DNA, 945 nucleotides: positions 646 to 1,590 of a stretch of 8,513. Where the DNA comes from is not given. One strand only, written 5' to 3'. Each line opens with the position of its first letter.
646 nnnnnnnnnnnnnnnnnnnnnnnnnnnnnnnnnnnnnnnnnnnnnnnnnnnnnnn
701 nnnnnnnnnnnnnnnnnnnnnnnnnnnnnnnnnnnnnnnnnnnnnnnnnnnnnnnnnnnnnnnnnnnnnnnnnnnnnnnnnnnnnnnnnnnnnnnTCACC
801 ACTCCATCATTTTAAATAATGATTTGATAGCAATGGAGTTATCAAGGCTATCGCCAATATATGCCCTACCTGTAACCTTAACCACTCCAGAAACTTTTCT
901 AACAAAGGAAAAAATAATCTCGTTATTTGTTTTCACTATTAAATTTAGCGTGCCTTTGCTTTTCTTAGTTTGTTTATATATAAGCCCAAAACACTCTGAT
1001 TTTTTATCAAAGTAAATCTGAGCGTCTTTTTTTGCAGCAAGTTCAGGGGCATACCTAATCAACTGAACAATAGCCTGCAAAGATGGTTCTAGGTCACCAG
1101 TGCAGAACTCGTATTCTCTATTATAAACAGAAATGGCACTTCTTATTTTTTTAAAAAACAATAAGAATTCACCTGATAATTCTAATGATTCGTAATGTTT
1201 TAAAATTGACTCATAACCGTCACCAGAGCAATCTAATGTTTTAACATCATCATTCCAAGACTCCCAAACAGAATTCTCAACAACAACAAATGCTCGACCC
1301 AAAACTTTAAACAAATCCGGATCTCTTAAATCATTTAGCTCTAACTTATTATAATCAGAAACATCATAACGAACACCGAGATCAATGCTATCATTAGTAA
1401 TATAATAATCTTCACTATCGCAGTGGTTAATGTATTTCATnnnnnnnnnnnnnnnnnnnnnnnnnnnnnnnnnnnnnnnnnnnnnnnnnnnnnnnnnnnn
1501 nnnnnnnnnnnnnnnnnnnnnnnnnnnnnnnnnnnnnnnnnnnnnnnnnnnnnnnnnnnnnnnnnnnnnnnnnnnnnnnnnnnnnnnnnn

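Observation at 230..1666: AT-rich, translationally coupled three-gene operon of unknown function on a small ColE1 backbone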

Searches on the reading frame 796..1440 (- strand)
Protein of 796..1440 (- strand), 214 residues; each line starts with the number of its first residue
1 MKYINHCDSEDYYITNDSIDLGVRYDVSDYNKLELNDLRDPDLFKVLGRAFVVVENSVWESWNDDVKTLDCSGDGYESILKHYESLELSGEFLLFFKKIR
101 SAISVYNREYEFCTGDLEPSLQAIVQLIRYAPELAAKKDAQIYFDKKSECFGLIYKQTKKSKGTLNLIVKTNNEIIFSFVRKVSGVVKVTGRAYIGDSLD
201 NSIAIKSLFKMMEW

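Call 5: search_protein_families(proteins=[window:796-1440:-], library=padloc, max_evalue=1)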
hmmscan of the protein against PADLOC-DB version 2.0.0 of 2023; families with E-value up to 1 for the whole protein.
window:796-1440:- (214 aa): 0 families

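Call 6: search_protein_families(proteins=[window:796-1440:-], library=ncbifam, max_evalue=1)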
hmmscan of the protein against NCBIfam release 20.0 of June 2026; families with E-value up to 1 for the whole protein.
window:796-1440:- (214 aa): 0 families

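Call 7: search_protein_families(proteins=[window:796-1440:-], library=phrogs, max_evalue=1)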
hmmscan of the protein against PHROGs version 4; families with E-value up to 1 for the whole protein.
window:796-1440:- (214 aa): 1 family
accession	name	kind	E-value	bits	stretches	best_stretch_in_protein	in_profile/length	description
phrog_18238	-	unknown function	0.12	13.3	1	7-46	55-94/122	-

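Call 11: profile_search(protein=window:796-1440:-)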
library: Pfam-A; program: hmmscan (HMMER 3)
A. the first sequence (214 residues): domains with independent E <= 10: 2; with E <= 0.001: 0
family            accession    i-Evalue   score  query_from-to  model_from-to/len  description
LPD24             PF18839.6        0.44    11.3      36-70         29-63/73  Large polyvalent protein associated domain 24
Viral_env_E26     PF11050.13        1.3     8.8     157-195        77-115/225  Virus envelope protein E26

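Call 20: find_homologous_proteins(query=window:796-1440:-)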
Query window:796-1440:- (214 aa): 4 proteins with E <= 0.001 among 139 candidates.
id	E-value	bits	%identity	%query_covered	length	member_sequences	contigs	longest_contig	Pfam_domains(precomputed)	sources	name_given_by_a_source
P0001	2.9e-126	437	100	93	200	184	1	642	-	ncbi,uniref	ncbi:hypothetical protein, partial [Klebsiella pneumoniae]|uniref:hypothetical protein n=1 Tax=Klebs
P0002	8.1e-86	305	87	76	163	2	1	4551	-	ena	-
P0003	3.6e-67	244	56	100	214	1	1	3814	-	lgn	-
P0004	5.1e-48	181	63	63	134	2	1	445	-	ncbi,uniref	ncbi:hypothetical protein CGH73_25820, partial [Vibrio parahaemolyticus]|uniref:hypothetical protein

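Call 23: find_encoding_contigs(protein=P0003, flank=5000)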
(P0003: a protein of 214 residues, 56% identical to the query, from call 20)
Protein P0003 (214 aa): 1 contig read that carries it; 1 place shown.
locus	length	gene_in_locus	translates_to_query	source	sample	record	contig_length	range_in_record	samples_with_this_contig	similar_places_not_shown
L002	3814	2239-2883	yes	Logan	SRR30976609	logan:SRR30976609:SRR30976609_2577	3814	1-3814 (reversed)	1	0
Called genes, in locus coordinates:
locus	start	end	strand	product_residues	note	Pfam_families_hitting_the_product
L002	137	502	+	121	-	-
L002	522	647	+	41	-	-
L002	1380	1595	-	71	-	PF07338:YdgH_BhsA-like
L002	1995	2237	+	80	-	-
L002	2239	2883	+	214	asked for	-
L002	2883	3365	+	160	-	-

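Call 24: find_encoding_contigs(protein=P0002, flank=5000)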
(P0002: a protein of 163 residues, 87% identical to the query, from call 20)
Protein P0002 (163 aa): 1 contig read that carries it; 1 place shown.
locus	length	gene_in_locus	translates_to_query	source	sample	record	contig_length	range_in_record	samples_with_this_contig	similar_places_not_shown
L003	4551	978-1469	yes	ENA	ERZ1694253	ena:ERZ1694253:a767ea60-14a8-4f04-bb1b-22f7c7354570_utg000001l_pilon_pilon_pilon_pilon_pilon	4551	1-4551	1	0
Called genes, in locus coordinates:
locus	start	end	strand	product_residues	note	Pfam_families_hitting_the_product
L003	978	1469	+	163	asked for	-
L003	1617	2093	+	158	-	-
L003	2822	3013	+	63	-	PF01815:Rop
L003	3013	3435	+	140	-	PF12728:HTH_17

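Call 30: search_solved_structures(query=window:796-1440:-, max_evalue=10)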
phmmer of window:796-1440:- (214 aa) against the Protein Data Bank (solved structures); distinct sequences matched with E-value up to 10: 0.

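Call 45: search_protein_representatives(alignment_id=A4)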
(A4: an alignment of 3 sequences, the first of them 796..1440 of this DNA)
Query: 3 sequences, 214 profile positions. Proteins with E-value up to 0.001 (for the whole library): 75; up to 1e-10: 38; up to 1e-30: 2. The best 75 are listed.
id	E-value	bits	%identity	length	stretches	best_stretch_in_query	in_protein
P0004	2.4e-79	282.4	-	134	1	81-214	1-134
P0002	6.3e-64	232.0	-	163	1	1-162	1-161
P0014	1.9e-27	112.8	-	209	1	25-213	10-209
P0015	7.6e-26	107.6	-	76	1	1-71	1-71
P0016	3.4e-25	105.4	-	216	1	64-213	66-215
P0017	3.3e-22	95.7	-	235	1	91-213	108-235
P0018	5.8e-22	94.9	-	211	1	54-213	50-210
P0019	4.9e-21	91.8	-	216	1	83-213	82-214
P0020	1.1e-20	90.8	-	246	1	60-213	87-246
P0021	3.2e-20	89.2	-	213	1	33-212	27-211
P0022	3.7e-20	89.0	-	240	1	58-214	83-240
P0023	3.9e-20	88.9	-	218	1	13-209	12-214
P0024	7.8e-20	87.9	-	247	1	76-214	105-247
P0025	1.1e-19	87.4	-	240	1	93-208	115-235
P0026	1.8e-19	86.7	-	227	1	115-212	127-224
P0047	4.0e-12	62.7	-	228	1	36-213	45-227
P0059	1.1e-07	48.2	-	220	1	93-207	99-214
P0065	2.9e-06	43.6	-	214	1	8-211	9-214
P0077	1.2e-04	38.3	-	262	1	49-212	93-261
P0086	9.2e-04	35.4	-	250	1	115-211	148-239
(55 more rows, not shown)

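Call 50: find_encoding_contigs(protein=P0014, flank=5000, max_places=4)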
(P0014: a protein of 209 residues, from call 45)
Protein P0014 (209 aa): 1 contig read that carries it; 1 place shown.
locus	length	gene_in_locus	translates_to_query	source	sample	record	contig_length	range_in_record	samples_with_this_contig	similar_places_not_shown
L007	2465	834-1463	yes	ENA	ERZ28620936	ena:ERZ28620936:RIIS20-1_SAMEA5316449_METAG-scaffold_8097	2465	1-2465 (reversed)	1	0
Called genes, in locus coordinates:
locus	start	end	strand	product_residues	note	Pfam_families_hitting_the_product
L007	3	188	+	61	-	?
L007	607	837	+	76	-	-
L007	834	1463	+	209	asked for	-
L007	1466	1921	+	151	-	-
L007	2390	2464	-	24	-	?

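Call 51: find_encoding_contigs(protein=P0018, flank=5000, max_places=4)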
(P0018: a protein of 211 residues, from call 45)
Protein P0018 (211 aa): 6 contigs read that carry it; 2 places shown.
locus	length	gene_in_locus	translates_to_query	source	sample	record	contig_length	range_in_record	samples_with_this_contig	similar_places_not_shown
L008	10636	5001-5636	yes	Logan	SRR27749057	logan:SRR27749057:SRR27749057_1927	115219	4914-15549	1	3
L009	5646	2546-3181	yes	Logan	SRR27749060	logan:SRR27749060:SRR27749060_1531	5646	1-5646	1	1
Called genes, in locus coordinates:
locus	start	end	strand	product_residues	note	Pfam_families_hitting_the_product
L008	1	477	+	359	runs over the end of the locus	PF01571:GCV_T, PF08669:GCV_T_C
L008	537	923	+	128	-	PF01597:GCV_H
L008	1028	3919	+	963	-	PF02347:GDC-P, PF21478:GcvP2_C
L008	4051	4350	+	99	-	PF01381:HTH_3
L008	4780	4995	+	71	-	-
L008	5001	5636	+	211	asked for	-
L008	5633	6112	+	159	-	-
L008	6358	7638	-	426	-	-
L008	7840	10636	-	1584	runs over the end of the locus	PF13195:DUF4011, PF13086:AAA_11, PF13245:AAA_19 (faint), PF13604:AAA_30 (faint), PF13086:AAA_11 (weak), PF13087:AAA_12, PF18741:MTES_1575, PF11784:DUF3320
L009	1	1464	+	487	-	?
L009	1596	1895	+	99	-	PF01381:HTH_3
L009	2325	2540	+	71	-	-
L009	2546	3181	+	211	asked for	-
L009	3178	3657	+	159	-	-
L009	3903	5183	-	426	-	-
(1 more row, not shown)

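Call 53: find_encoding_contigs(protein=P0024, flank=6000, max_places=3)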
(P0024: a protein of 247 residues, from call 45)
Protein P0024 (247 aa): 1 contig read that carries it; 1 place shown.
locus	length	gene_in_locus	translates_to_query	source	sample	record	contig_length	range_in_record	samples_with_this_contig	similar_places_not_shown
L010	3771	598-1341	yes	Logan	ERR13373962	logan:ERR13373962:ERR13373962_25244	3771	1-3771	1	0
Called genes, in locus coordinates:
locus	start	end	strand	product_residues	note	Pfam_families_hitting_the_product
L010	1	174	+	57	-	?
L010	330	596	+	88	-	-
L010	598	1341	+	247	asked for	-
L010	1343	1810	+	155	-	-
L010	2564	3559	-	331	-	-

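Call 54: find_encoding_contigs(protein=P0047, flank=6000, max_places=3)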
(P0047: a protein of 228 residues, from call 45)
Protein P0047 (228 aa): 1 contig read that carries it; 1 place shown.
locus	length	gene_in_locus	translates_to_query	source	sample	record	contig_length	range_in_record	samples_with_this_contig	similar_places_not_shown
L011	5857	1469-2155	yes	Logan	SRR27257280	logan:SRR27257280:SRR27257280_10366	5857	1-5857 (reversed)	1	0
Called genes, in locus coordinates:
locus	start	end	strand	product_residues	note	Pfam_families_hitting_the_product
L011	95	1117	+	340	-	PF00589:Phage_integrase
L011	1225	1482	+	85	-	-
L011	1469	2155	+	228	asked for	-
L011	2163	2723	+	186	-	-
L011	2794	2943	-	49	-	-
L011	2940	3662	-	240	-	PF26207:Phage_phiTE_015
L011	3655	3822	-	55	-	-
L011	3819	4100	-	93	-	-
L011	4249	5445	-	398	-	-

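Call 57: profile_search(alignment_id=A7)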
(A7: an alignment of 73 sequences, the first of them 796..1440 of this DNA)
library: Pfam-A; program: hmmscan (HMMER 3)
A. the first sequence (214 residues): domains with independent E <= 10: 2; with E <= 0.001: 0
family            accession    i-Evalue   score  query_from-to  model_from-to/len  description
LPD24             PF18839.6        0.44    11.3      36-70         29-63/73  Large polyvalent protein associated domain 24
Viral_env_E26     PF11050.13        1.3     8.8     157-195        77-115/225  Virus envelope protein E26
B. every sequence of the alignment scanned on its own (73 sequences): families by number of members that match
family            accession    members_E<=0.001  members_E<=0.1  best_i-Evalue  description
Leg1              PF05612.17                 0               1        2.5e-03  Leg1
DUF5085           PF16895.10                 0               1        4.4e-03  Domain of unknown function (DUF5085)
GrpE              PF01025.24                 0               1        5.7e-03  GrpE
Mod_r             PF07200.18                 0               1        6.2e-03  Modifier of rudimentary (Mod(r)) protein
RNase_E_G         PF10150.14                 0               1        8.6e-03  Ribonuclease E/G family
EAD4              PF19959.4                  0               1        1.2e-02  Effector-associated domain 4
DUF4825           PF16107.10                 0               1        1.6e-02  Domain of unknown function (DUF4825)
Mitofilin         PF09731.14                 0               1        3.0e-02  Mitochondrial inner membrane protein
ZapD              PF07072.16                 0               1        4.7e-02  Cell division protein
Agglutinin_C      PF18021.7                  0               1        5.0e-02  Agglutinin C-terminal
DUF6562           PF20200.4                  0               1        5.1e-02  Family of unknown function (DUF6562)
NUP120_helical    PF21486.3                  0               1        5.8e-02  Nucleoporin NUP120, helical domain
BetaGal_ABD_1     PF21317.3                  0               1        6.3e-02  Beta-galactosidase, first all-beta domain
EST1              PF10374.15                 0               1        6.5e-02  Telomerase activating protein Est1

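Call 58: predict_structure(alignment_id=A7)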
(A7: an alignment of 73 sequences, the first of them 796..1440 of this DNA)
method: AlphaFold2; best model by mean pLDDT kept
length: 214 residues; sequences in the alignment: 73
mean_pLDDT: 83.3   pTM: 0.72
mean pLDDT of the five models: 83.3, 81.5, 81.2, 81.1, 80.5
residues with pLDDT >= 90: 137; 70-90: 22; 50-70: 37; < 50: 18
segments of 3 or more residues with pLDDT < 50: 1-3, 13-17, 19-25
pLDDT, mean of each block of 10 residues (from residue 1): 48 48 52 56 57 76 93 89 92 97 94 78 96 97 96 95 96 98 95 97 96 88
secondary structure, 60 per line:
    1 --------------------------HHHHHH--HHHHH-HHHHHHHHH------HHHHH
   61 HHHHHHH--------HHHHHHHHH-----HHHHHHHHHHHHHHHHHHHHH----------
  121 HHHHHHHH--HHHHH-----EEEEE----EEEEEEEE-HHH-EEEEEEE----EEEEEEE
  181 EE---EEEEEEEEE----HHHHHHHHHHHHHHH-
elements in order: H27-32 H35-39 H41-49 H56-67 H76-84 H90-110 H121-128 H131-135 E141-145 E150-157 E163-169 E174-182 E186-194 H199-213

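Call 62: search_protein_families(proteins=[L007:607-837:+, L008:4780-4995:+, L010:330-596:+, L011:1225-1482:+, L007:1466-1921:+, L008:5633-6112:+, L010:1343-1810:+, L011:2163-2723:+, P0018, P0047], library=padloc, max_evalue=1)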
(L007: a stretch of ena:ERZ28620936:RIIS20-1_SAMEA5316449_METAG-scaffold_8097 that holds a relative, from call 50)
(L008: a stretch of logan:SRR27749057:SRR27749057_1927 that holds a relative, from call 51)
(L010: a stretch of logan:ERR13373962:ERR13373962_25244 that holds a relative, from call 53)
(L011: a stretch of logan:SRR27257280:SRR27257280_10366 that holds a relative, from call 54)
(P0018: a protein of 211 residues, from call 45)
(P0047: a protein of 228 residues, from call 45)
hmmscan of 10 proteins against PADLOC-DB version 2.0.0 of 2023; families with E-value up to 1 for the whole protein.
L007:607-837:+ (76 aa): 0 families

L008:4780-4995:+ (71 aa): 0 families

L010:330-596:+ (88 aa): 0 families

L011:1225-1482:+ (85 aa): 1 family
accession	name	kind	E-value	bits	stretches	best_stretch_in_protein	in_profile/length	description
PDLC01046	WYL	-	0.055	10.6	1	25-72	389-433/435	HTH-WYL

L007:1466-1921:+ (151 aa): 1 family
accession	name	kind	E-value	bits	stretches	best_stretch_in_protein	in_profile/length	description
PDLC04022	PD-T4-1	-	0.018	12.4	1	51-91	173-214/216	-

L008:5633-6112:+ (159 aa): 0 families

L010:1343-1810:+ (155 aa): 0 families

L011:2163-2723:+ (186 aa): 0 families

P0018 (211 aa): 0 families

P0047 (228 aa): 1 family
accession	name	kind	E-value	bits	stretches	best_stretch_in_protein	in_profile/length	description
PDLC04009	PD-Lambda-5_A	-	0.0029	14.4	1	33-81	432-481/488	-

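Call 63: search_protein_families(proteins=[L007:607-837:+, L008:4780-4995:+, L010:330-596:+, L011:1225-1482:+, L007:1466-1921:+, L008:5633-6112:+, L010:1343-1810:+, L011:2163-2723:+, P0018, P0047], library=phrogs, max_evalue=1)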
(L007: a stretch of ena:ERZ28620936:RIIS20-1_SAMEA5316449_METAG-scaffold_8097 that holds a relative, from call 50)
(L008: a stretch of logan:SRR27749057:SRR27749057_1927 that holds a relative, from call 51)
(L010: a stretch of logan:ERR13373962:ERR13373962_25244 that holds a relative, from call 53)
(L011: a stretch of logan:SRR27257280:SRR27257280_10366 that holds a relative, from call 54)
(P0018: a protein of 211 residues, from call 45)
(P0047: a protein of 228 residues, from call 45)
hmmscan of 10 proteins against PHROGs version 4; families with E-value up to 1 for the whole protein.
L007:607-837:+ (76 aa): 2 families
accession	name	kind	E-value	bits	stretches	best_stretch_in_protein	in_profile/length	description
phrog_3022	-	DNA, RNA and nucleotide metabolism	0.043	13.2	1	10-48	62-101/788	DNA primase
phrog_22159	-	unknown function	0.18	12.6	1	55-71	12-28/55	-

L008:4780-4995:+ (71 aa): 3 families
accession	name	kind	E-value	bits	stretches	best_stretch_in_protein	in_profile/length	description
phrog_3849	-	unknown function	0.01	17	1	47-70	53-76/92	-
phrog_6233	-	unknown function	0.059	14.7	1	35-68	43-74/76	-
phrog_22437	-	unknown function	0.12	13.5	1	48-63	6-21/65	-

L010:330-596:+ (88 aa): 1 family
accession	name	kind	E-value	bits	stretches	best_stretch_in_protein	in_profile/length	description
phrog_26489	-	unknown function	0.025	15.8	1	22-76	36-83/100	-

L011:1225-1482:+ (85 aa): 1 family
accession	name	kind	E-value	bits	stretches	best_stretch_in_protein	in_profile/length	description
phrog_23114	-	unknown function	0.21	12.7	1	34-85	28-74/120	-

L007:1466-1921:+ (151 aa): 2 families
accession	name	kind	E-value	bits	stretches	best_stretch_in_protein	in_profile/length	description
phrog_30841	-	unknown function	0.024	15.7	1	37-121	50-120/151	-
phrog_34214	-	unknown function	0.3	12.5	0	24-47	21-44/74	-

L008:5633-6112:+ (159 aa): 3 families
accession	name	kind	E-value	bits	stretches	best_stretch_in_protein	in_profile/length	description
phrog_23053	-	unknown function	0.049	14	1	69-136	55-124/367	-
phrog_468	-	unknown function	0.22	12.8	1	59-135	4-73/113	-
phrog_9528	-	DNA, RNA and nucleotide metabolism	0.42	11.2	1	33-106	109-177/339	nucleotidyltransferase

L010:1343-1810:+ (155 aa): 2 families
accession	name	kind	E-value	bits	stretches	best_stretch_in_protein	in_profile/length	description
phrog_3777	-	unknown function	0.049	14.3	1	100-137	72-110/127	-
phrog_17318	-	transcription regulation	0.18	12.5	1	15-99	5-90/201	transcriptional regulator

L011:2163-2723:+ (186 aa): 2 families
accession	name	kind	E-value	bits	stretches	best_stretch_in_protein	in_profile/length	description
phrog_24297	-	unknown function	0.17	13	0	76-97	8-29/58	-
phrog_16451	-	unknown function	0.32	12.1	1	93-152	9-62/84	-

P0018 (211 aa): 0 families

P0047 (228 aa): 1 family
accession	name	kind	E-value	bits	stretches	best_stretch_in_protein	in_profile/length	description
phrog_20906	-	unknown function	0.13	13.3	1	5-42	23-61/61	-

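Call 64: search_protein_families(proteins=[L007:607-837:+, L008:4780-4995:+, L010:330-596:+, L011:1225-1482:+, L007:1466-1921:+, L008:5633-6112:+, L010:1343-1810:+, L011:2163-2723:+, P0018, P0047], library=ncbifam, max_evalue=1)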
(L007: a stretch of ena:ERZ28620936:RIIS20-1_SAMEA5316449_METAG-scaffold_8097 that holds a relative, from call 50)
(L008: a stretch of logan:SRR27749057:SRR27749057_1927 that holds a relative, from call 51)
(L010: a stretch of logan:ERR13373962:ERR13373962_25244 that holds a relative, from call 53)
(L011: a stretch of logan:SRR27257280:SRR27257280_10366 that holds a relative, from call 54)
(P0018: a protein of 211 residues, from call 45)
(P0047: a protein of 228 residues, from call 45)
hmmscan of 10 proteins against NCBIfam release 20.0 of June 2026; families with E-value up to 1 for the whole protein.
L007:607-837:+ (76 aa): 0 families

L008:4780-4995:+ (71 aa): 3 families
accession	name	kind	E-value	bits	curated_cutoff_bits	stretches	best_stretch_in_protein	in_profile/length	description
NF050104.1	TA_MazE_antitoxin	equivalog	0.088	13.2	65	1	30-69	10-49/69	type II toxin-antitoxin system MazE family antitoxin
NF008990.0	PRK12334.2-2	equivalog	0.17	11.1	884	1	4-61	229-285/436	nucleoside triphosphate pyrophosphohydrolase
NF008991.0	PRK12334.2-3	equivalog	0.25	10.7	696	1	5-64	222-280/454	nucleoside triphosphate pyrophosphohydrolase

L010:330-596:+ (88 aa): 1 family
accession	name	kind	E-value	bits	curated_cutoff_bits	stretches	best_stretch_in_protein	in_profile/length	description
NF003429.0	PRK04926.1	equivalog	0.14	10.9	405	1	30-64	250-286/500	dGTPase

L011:1225-1482:+ (85 aa): 0 families

L007:1466-1921:+ (151 aa): 0 families

L008:5633-6112:+ (159 aa): 0 families

L010:1343-1810:+ (155 aa): 1 family
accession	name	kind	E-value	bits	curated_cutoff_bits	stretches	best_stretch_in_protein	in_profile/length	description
NF006705.0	PRK09250.1-2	equivalog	0.014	14.2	682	1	6-86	182-262/349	class I fructose-bisphosphate aldolase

L011:2163-2723:+ (186 aa): 0 families

P0018 (211 aa): 1 family
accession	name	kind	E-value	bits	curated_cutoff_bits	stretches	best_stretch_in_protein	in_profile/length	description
NF047726.1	AutTranAdhPGAsTpgA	equivalog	0.066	12.4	350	1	63-167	117-223/268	trimeric autotransporter adhesin/peptidogylcan-associated protein TpgA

P0047 (228 aa): 1 family
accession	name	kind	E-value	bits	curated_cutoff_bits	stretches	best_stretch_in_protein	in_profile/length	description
NF008302.0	PRK11091.1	equivalog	0.02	13.1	838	1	126-178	350-402/779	aerobic respiration two-component sensor histidine kinase ArcB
